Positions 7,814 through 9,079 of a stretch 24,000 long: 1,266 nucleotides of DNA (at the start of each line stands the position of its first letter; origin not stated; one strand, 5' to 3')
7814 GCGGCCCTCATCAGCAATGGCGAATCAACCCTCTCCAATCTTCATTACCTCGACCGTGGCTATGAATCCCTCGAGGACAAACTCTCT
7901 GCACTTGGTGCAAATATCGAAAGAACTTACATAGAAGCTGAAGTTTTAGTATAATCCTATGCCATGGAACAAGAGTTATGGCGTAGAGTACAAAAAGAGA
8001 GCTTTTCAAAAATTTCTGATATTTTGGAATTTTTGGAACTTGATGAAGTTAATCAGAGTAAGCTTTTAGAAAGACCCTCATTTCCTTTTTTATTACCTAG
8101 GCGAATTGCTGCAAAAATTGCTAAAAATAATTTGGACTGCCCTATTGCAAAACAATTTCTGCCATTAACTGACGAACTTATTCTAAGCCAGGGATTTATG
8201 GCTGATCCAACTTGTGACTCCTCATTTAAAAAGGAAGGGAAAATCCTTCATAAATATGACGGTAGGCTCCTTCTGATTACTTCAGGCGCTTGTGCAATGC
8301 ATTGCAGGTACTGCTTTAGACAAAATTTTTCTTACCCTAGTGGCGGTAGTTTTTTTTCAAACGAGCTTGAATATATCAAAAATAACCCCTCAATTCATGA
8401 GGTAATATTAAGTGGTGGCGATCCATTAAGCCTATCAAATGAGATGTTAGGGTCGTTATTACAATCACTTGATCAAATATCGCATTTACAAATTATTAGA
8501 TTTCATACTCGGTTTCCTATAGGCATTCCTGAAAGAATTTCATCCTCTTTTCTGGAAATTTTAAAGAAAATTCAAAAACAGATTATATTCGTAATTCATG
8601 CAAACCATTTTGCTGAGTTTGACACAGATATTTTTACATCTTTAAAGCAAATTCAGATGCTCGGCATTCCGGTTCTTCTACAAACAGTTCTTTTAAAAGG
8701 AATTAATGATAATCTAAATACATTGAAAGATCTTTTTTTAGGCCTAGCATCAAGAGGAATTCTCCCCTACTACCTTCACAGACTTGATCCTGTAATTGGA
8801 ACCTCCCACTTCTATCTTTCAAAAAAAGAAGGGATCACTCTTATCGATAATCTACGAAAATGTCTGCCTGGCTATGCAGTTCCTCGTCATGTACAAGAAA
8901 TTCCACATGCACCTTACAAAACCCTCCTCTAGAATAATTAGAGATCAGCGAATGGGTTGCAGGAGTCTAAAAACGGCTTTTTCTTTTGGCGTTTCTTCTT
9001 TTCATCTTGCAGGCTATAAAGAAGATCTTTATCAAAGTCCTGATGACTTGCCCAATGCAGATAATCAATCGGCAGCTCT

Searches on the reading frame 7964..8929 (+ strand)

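Call 14: search_protein_families(library=pfam, proteins=[window:7964-8929:+])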
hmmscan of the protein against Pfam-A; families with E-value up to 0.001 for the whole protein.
window:7964-8929:+ (322 aa): 2 families
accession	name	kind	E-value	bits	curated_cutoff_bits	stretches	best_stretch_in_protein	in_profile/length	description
PF13353.11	Fer4_12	-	1.6e-07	32.2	22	1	103-172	9-80/137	4Fe-4S single cluster domain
PF04055.27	Radical_SAM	-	3.1e-05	24.7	29.5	1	105-184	2-89/166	Radical SAM superfamily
